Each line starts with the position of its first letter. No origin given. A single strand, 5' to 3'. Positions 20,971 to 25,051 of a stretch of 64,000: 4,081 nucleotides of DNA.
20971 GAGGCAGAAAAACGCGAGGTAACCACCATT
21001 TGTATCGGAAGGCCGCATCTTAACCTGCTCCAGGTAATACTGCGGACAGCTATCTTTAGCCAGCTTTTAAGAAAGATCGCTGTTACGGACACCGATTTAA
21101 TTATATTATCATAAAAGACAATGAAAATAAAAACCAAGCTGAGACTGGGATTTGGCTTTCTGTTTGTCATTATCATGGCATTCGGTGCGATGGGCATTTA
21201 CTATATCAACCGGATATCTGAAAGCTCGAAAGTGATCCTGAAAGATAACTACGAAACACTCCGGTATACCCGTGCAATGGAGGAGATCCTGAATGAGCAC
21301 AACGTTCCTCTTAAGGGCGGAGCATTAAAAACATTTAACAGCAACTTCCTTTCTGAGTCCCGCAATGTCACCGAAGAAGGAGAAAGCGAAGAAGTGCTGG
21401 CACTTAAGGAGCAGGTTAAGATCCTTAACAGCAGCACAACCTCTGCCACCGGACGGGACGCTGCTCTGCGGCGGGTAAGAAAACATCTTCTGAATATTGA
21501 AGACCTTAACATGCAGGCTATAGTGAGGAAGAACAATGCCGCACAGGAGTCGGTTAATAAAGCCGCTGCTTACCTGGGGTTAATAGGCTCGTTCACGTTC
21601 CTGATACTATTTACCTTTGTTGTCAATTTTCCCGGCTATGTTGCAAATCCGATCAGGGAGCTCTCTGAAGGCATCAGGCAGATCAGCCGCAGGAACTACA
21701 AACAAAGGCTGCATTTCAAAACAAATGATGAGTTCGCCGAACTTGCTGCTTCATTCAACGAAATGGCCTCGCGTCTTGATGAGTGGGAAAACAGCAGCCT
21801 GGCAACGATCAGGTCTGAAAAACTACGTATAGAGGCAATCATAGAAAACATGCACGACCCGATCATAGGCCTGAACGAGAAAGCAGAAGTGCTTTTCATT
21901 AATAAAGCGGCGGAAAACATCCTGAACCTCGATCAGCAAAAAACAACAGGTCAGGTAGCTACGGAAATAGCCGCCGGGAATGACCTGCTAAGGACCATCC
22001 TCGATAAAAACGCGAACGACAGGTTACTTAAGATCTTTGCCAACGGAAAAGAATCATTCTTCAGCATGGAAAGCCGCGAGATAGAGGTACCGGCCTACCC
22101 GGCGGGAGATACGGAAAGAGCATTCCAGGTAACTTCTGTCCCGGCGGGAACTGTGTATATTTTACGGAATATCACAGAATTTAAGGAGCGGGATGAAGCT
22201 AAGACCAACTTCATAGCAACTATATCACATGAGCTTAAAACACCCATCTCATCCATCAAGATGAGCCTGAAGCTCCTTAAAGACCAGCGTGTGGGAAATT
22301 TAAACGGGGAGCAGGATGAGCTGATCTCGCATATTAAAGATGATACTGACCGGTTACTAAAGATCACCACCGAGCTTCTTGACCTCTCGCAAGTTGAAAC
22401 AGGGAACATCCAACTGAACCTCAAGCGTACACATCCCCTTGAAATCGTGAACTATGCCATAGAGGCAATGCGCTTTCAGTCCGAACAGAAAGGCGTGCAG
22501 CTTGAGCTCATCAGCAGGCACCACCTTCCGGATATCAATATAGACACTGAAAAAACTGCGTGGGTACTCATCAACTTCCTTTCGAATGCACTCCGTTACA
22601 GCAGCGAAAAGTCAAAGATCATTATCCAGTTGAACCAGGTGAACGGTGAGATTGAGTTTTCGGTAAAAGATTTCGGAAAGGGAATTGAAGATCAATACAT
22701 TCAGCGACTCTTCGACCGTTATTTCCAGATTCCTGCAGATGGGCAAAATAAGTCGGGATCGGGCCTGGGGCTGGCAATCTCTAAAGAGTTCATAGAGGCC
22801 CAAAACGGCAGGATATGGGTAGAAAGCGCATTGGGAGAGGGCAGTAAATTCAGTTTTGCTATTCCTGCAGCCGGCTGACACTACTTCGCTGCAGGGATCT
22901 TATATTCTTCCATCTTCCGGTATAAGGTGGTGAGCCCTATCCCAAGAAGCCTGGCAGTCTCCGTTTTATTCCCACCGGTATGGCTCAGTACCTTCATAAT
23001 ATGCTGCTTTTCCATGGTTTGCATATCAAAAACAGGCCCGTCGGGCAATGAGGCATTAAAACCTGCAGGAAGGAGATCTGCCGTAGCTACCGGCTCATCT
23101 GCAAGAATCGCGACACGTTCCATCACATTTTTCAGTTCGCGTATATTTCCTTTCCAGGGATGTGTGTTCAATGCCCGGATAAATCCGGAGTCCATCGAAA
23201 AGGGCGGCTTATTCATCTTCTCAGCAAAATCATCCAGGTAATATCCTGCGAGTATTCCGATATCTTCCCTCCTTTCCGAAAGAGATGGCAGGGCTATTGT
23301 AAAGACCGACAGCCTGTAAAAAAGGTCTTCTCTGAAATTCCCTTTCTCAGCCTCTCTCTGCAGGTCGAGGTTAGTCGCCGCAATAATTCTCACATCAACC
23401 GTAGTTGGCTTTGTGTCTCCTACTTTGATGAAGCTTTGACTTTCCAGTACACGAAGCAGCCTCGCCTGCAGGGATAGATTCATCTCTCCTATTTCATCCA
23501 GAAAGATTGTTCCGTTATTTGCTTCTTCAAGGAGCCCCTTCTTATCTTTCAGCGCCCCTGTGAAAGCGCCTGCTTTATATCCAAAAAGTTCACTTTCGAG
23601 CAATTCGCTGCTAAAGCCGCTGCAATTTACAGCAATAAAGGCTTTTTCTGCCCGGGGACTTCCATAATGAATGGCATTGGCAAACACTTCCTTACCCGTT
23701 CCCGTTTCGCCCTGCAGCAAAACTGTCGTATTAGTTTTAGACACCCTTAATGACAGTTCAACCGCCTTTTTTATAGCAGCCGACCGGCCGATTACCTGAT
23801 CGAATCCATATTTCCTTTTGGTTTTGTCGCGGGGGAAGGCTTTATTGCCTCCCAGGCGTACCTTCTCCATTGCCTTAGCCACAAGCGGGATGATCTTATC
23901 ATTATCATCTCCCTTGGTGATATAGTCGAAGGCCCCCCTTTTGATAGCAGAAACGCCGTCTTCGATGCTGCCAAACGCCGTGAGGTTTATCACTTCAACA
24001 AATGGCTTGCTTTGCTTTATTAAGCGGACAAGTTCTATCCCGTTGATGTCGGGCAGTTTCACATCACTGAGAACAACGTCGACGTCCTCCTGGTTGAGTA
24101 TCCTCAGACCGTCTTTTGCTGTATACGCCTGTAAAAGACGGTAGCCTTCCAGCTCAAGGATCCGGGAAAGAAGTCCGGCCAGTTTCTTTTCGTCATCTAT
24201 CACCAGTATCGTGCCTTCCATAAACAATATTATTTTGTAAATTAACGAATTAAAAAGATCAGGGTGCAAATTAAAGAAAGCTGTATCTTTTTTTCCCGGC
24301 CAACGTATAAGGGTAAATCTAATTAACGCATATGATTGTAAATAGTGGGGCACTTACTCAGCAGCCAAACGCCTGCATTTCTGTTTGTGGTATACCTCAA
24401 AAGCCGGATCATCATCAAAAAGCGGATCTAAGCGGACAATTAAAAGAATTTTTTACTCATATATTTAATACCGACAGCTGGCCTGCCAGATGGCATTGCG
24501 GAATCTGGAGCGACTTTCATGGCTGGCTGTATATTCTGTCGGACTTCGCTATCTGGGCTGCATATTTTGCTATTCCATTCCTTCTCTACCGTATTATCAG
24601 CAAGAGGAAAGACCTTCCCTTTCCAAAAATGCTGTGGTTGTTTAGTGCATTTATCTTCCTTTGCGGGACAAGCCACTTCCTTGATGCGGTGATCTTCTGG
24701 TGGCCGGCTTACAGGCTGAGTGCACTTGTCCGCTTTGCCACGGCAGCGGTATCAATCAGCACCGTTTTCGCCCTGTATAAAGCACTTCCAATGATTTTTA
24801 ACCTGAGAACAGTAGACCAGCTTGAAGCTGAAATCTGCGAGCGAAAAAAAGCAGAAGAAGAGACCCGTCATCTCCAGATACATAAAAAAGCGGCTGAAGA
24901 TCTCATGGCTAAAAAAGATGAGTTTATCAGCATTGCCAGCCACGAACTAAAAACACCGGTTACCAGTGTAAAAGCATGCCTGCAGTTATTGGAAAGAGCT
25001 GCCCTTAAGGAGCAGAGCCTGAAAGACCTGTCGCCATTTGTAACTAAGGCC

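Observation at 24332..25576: Histidine kinase with a plant-type ethylene-binding domain (ETR1-like 3-TM Cu-binding sensor)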

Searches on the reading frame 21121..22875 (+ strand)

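Call 21: search_protein_families(library=pfam, proteins=[window:21121-22875:+], max_evalue=0.001)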
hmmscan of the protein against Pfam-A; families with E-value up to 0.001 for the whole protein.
window:21121-22875:+ (585 aa): 5 families
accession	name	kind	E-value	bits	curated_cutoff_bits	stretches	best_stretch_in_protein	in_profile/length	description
PF02518.31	HATPase_c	-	7.6e-23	81.5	26.4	1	481-583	8-109/111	Histidine kinase-, DNA gyrase B-, and HSP90-like ATPase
PF00512.31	HisKA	-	3.7e-19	69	26.9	1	360-428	1-66/66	His Kinase A (phospho-acceptor) domain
PF00672.30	HAMP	-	2.7e-12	47.3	25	1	174-220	6-52/53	HAMP domain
PF00989.32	PAS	-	1e-07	32.4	22.6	1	236-278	2-44/113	PAS fold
PF12729.13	4HB_MCP_1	-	4.8e-07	30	27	1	1-59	2-60/181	Four helix bundle sensory module for signal transduction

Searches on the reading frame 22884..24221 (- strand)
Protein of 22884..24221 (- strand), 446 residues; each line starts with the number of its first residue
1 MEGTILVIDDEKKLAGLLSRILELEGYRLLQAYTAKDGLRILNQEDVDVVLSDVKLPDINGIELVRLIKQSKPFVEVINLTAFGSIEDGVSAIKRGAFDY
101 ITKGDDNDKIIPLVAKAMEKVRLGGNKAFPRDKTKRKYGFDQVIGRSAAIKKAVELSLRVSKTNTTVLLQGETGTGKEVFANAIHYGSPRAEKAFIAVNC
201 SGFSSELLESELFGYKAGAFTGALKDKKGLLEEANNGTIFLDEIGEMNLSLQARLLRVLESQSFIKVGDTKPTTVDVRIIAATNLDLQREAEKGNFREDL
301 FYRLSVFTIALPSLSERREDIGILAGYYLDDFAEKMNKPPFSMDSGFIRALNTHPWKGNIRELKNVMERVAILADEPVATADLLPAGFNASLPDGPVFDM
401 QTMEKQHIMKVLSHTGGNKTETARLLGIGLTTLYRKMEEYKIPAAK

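Call 21: search_protein_families(library=pfam, proteins=[window:22884-24221:-], max_evalue=0.001)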
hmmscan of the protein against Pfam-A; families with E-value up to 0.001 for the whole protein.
window:22884-24221:- (446 aa): 10 families
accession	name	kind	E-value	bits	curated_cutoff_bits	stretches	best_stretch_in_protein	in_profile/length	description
PF00158.32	Sigma54_activat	-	6.9e-68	228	20.2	1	143-309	1-167/168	Sigma-54 interaction domain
PF00072.30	Response_reg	-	3.7e-25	88.7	30.2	1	5-111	1-107/111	Response regulator receiver domain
PF25601.1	AAA_lid_14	-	3.7e-20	72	27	1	316-391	2-77/87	AAA+ ATPase lid domain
PF14532.12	Sigma54_activ_2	-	5.7e-18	65.9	25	1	145-314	2-138/138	Sigma-54 interaction domain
PF02954.25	HTH_8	-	8.1e-16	57.9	22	1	403-440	5-42/42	Bacterial regulatory protein, Fis family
PF07724.20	AAA_2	-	5.5e-06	27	27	1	165-295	4-135/166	AAA domain (Cdc48 subfamily)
PF00004.35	AAA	-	0.00017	22.5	21.2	1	167-285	1-110/131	ATPase family associated with various cellular activities (AAA)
PF07728.20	AAA_5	-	0.00018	22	22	1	167-285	2-123/139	AAA domain (dynein-related subfamily)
PF01078.27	Mg_chelatase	-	0.00024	21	20.3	0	222-264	93-135/207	Magnesium chelatase, subunit ChlI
PF00493.29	MCM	-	0.00081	19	23.3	0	161-267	54-155/224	MCM P-loop domain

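Call 40: find_homologous_proteins(query=window:22884-24221:-, max_evalue=1e-30)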
Query window:22884-24221:- (446 aa): 8000 proteins with E <= 1e-30 among 8000 candidates; the best 120 are listed.
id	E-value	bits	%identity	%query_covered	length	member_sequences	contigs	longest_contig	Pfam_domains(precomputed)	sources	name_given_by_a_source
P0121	1.4e-280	949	97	100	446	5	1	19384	PF00158.33,PF25601.2,PF02954.26,PF00004.36,PF14532.13,PF00072.31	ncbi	-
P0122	1.8e-210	718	76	99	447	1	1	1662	PF00158.33,PF07724.21,PF25601.2,PF02954.26,PF00004.36,PF14532.13,PF07728.21,PF00072.31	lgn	-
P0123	3.6e-201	687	72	99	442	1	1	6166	PF00158.33,PF07724.21,PF25601.2,PF02954.26,PF14532.13,PF07728.21,PF00072.31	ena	-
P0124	8.7e-201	686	73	99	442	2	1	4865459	PF00158.33,PF25601.2,PF02954.26,PF00004.36,PF14532.13,PF00072.31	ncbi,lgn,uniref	ncbi:sigma-54-dependent transcriptional regulator [Arcticibacter sp. MXS-1]|uniref:sigma-54-dependen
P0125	2.3e-199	681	74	95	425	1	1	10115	PF00158.33,PF25601.2,PF02954.26,PF00004.36,PF14532.13,PF07728.21,PF00072.31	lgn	-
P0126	7.4e-191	653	68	99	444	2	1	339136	PF00158.33,PF07724.21,PF25601.2,PF02954.26,PF00004.36,PF14532.13,PF07728.21,PF00072.31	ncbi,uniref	ncbi:sigma-54 dependent transcriptional regulator [Mucilaginibacter gynuensis]|uniref:sigma-54-depen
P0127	9.8e-191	653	69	99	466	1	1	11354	PF00158.33,PF07724.21,PF13604.13,PF25601.2,PF02954.26,PF13245.13,PF00493.30,PF00004.36,PF14532.13,PF07728.21,PF00072.31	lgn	-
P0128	1.0e-190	653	68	99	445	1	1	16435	PF00158.33,PF25601.2,PF02954.26,PF00004.36,PF14532.13,PF07728.21,PF00072.31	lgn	-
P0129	1.6e-187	642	68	99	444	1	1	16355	PF00158.33,PF07724.21,PF25601.2,PF02954.26,PF00004.36,PF14532.13,PF07728.21,PF00072.31,PF01078.28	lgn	-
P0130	2.2e-187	642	68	99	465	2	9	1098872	PF00158.33,PF07724.21,PF25601.2,PF02954.26,PF00004.36,PF14532.13,PF07728.21,PF00072.31,PF01078.28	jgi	jgi:two-component system NtrC family response regulator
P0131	8.6e-187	640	67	100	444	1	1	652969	PF00158.33,PF07724.21,PF25601.2,PF02954.26,PF00004.36,PF14532.13,PF07728.21,PF00072.31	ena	-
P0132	1.0e-186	639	67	99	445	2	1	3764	PF00158.33,PF07724.21,PF25601.2,PF02954.26,PF00004.36,PF14532.13,PF07728.21,PF00072.31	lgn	-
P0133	1.7e-186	639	67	99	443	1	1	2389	PF00158.33,PF07724.21,PF25601.2,PF02954.26,PF00004.36,PF14532.13,PF07728.21,PF00072.31,PF01078.28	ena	-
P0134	1.8e-186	639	67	99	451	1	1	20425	PF00158.33,PF07724.21,PF25601.2,PF02954.26,PF00004.36,PF14532.13,PF07728.21,PF00072.31,PF01078.28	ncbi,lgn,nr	ncbi:MAG: sigma-54-dependent Fis family transcriptional regulator [Sphingobacteriaceae bacterium]|nr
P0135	2.7e-186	638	68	99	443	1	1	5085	PF00158.33,PF07724.21,PF25601.2,PF02954.26,PF00004.36,PF14532.13,PF07728.21,PF00072.31,PF01078.28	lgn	-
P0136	6.9e-186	637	65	99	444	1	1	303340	PF00158.33,PF07724.21,PF25601.2,PF02954.26,PF00004.36,PF14532.13,PF07728.21,PF00072.31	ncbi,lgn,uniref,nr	ncbi:two-component response regulator, sigma-54 related protein [Pedobacter sp. BAL39]|uniref:sigma-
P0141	2.7e-185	635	66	99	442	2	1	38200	PF00158.33,PF07724.21,PF25601.2,PF02954.26,PF00004.36,PF14532.13,PF07728.21,PF00072.31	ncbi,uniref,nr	ncbi:sigma-54-dependent transcriptional regulator [Arcticibacter eurypsychrophilus]|uniref:sigma-54-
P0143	3.6e-185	634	67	99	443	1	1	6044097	PF00158.33,PF07724.21,PF25601.2,PF02954.26,PF00004.36,PF14532.13,PF00072.31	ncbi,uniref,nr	ncbi:sigma-54-dependent Fis family transcriptional regulator [Mucilaginibacter mali]|uniref:Sigma-54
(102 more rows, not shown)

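Call 41: find_encoding_contigs(protein=P0136, flank=9000, max_places=1)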
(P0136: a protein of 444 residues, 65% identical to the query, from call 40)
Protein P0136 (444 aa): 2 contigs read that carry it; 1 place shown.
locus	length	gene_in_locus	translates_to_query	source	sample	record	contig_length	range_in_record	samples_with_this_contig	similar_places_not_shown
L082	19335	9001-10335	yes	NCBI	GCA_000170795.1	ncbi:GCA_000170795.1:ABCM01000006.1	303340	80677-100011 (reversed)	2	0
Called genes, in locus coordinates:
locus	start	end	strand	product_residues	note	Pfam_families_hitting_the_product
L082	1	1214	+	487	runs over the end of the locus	PF02934:GatB_N, PF02637:GatB_Yqey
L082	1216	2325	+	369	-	PF14289:DUF4369, PF00578:AhpC-TSA, PF08534:Redoxin, PF00085:Thioredoxin, PF13098:Thioredoxin_2 (weak), PF13905:Thioredoxin_8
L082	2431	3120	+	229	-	PF00072:Response_reg, PF23198:PDE8A_N (weak), PF00486:Trans_reg_C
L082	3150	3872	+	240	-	PF00849:PseudoU_synth_2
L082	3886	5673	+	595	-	PF00654:Voltage_CLC, PF00571:CBS (weak)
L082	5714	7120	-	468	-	PF00072:Response_reg, PF00004:AAA (faint), PF02954:HTH_8 (faint), PF00158:Sigma54_activat, PF14532:Sigma54_activ_2, PF07728:AAA_5 (weak), PF25601:AAA_lid_14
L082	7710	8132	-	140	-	PF00034:Cytochrom_C, PF13442:Cytochrome_CBB3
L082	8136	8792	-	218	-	PF02630:SCO1-SenC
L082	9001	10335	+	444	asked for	PF00072:Response_reg, PF00158:Sigma54_activat, PF14532:Sigma54_activ_2, PF00004:AAA (weak), PF07724:AAA_2 (weak), PF07728:AAA_5 (weak), PF25601:AAA_lid_14, PF02954:HTH_8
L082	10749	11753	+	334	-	PF00108:Thiolase_N, PF08545:ACP_syn_III, PF08541:ACP_syn_III_C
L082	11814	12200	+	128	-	PF03061:4HBT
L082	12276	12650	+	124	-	-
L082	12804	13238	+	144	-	-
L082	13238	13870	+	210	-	PF02630:SCO1-SenC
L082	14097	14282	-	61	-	-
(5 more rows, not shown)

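Call 42: find_encoding_contigs(protein=P0143, flank=9000, max_places=1)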
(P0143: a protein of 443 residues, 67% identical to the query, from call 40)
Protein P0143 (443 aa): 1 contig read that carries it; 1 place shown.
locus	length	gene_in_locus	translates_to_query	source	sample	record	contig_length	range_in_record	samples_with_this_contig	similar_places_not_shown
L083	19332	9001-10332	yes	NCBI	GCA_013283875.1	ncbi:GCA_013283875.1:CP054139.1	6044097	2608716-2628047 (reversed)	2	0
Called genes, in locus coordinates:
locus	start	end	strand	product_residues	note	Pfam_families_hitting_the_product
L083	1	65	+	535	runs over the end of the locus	PF00999:Na_H_Exchanger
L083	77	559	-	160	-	-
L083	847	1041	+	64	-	PF00313:CSD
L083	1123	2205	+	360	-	PF08545:ACP_syn_III, PF08541:ACP_syn_III_C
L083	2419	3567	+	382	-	-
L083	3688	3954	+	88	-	PF12728:HTH_17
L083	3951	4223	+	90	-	PF12728:HTH_17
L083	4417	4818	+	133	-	PF21983:NikA-like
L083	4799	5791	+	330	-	PF03432:Relaxase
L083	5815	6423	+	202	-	-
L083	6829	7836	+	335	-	PF00571:CBS, PF00512:HisKA (weak), PF02518:HATPase_c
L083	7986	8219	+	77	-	PF13560:HTH_31 (weak), PF01381:HTH_3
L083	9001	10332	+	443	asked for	PF00072:Response_reg, PF00158:Sigma54_activat, PF14532:Sigma54_activ_2, PF00004:AAA (weak), PF07724:AAA_2 (weak), PF25601:AAA_lid_14, PF02954:HTH_8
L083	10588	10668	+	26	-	PF09604:Potass_KdpF (weak)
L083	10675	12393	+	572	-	PF03814:KdpA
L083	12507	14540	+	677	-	PF00122:E1-E2_ATPase, PF00702:Hydrolase, PF08282:Hydrolase_3 (faint)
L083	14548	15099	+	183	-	PF02669:KdpC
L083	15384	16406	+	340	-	PF07642:BBP2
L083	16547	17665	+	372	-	PF02702:KdpD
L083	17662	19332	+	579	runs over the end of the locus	PF00672:HAMP (weak), PF00989:PAS (weak), PF00512:HisKA, PF02518:HATPase_c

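Call 43: find_encoding_contigs(protein=P0141, flank=9000, max_places=1)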
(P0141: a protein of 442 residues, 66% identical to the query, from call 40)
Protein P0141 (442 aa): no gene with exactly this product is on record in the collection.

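Call 44: find_encoding_contigs(protein=P0125, flank=9000, max_places=1)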
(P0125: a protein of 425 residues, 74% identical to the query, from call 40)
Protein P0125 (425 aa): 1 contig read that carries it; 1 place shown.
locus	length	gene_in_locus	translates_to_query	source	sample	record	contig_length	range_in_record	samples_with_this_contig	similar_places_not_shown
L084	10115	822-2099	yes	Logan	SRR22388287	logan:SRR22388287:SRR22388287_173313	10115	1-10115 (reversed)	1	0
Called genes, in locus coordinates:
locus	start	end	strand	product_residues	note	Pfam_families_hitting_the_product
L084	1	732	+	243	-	?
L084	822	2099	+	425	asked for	PF00072:Response_reg, PF07728:AAA_5 (faint), PF00158:Sigma54_activat, PF14532:Sigma54_activ_2, PF00004:AAA (weak), PF25601:AAA_lid_14, PF02954:HTH_8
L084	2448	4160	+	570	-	PF03814:KdpA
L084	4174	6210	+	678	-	PF00122:E1-E2_ATPase, PF00702:Hydrolase, PF08282:Hydrolase_3 (faint)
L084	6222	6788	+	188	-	PF02669:KdpC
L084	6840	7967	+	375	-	PF02702:KdpD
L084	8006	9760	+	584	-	PF00672:HAMP, PF00989:PAS (weak), PF00512:HisKA, PF02518:HATPase_c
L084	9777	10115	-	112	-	?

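Call 45: find_encoding_contigs(protein=P0123, flank=9000, max_places=1)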
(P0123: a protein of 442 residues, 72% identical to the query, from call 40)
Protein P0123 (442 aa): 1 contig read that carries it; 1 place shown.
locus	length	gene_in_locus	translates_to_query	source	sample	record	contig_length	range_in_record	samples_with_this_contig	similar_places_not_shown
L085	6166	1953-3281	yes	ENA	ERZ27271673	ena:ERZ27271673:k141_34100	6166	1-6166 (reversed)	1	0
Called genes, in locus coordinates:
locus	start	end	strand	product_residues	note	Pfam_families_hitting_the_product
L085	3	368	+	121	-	?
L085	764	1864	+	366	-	PF02985:HEAT (faint)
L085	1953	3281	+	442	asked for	PF00072:Response_reg, PF00158:Sigma54_activat, PF14532:Sigma54_activ_2, PF07724:AAA_2 (faint), PF07728:AAA_5 (weak), PF25601:AAA_lid_14, PF02954:HTH_8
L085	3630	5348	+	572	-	PF03814:KdpA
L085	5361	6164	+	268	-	?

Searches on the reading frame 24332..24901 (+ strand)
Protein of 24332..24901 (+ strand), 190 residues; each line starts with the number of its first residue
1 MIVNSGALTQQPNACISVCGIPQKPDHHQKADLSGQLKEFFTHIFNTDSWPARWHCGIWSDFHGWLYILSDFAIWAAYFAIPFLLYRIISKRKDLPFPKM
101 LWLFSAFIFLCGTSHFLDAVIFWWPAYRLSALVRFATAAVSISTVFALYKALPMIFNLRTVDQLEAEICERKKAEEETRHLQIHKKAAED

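Call 55: predict_structure(alignment_id=A5)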
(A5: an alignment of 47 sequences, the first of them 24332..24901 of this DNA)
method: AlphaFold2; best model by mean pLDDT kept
length: 190 residues; sequences in the alignment: 47
mean_pLDDT: 75.0   pTM: 0.57
mean pLDDT of the five models: 75.0, 70.9, 69.2, 69.0, 68.5
residues with pLDDT >= 90: 55; 70-90: 80; 50-70: 21; < 50: 34
segments of 3 or more residues with pLDDT < 50: 1-29, 54-57
pLDDT, mean of each block of 10 residues (from residue 1): 34 38 44 73 70 52 77 91 91 82 90 82 62 86 92 85 89 94 92
secondary structure, 60 per line:
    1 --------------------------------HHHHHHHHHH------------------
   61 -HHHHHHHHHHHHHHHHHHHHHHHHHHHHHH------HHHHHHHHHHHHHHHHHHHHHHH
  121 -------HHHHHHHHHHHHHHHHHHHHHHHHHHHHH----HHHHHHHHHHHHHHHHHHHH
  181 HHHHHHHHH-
elements in order: H33-42 H62-91 H98-120 H128-156 H161-189

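Call 61: fold_search(model_id=the predicted structure, library=pdb)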
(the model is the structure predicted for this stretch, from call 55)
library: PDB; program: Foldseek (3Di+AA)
matches with E <= 10: 44; with E <= 0.001: 0
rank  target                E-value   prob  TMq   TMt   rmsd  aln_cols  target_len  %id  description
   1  1g73_A                4.2e-01  0.54  0.26  0.31  21.0       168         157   11  CRYSTAL STRUCTURE OF SMAC BOUND TO XIAP-BIR3 DOMAIN (released 2001-01-10)
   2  8aud_A                2.0e+00  0.08  0.20  0.13  33.2       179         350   17  Structure of peptidoglycan hydrolase Cg1735 from Corynebacterium glutamicum, orthorhombic crystal form (released 2023-01-18)
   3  4mrn_A                3.0e+00  0.12  0.23  0.10  24.8       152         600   18  Structure of a bacterial Atm1-family ABC transporter (released 2014-03-19)
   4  4tx5_B                3.3e+00  0.15  0.26  0.29  15.4       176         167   10  Crystal structure of Smac-DIABLO (in space group P65) (released 2015-07-15)
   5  9qwr_A                3.6e+00  0.11  0.23  0.25  12.3       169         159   11  MIC60 helical bundle dimer (released 2026-02-25)
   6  6pam_E                4.4e+00  0.10  0.20  0.08  11.8       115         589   14  Structure of a bacterial Atm1-family ABC transporter with MgADP bound (released 2020-06-24)
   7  8hcr_G                4.7e+00  0.08  0.24  0.24  12.2       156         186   14  Cryo-EM structure of the Mycobacterium tuberculosis cytochrome bcc:aa3 supercomplex and a novel inhibitor targeting su (released 2023-05-03)
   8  9qwr_B                4.9e+00  0.06  0.20  0.21  13.7       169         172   12  MIC60 helical bundle dimer (released 2026-02-25)
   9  1ya3_B                4.9e+00  0.03  0.14  0.12  16.8       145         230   12  Crystal structure of the human mineralocorticoid receptor ligand-binding domain bound to progesterone and harboring th (released 2005-05-24)
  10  6vqu_A                5.2e+00  0.10  0.22  0.09  12.9       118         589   13  Structure of a bacterial Atm1-family ABC exporter (released 2020-07-29)
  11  7nsu_D                5.4e+00  0.09  0.22  0.12  20.1       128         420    9  ColicinE9 intact translocation complex (released 2021-08-11)
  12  6jx6_B                5.4e+00  0.06  0.16  0.20  12.6       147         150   14  Tetrameric form of Smac (released 2019-12-04)
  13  2yqy_A                5.7e+00  0.03  0.15  0.20  16.8       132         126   13  Crystal structure of TT2238, a four-helix bundle protein (released 2008-03-04)
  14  7xiv_A                6.0e+00  0.04  0.16  0.21  17.5       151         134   12  Structural insight into the interactions between Lloviu virus VP30 and nucleoprotein (released 2022-06-29)
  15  8th8_K                6.0e+00  0.04  0.16  0.09  33.8       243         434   11  Linker domain of Nexin-dynein regulatory complex from Tetrahymena thermophila (released 2023-09-20)
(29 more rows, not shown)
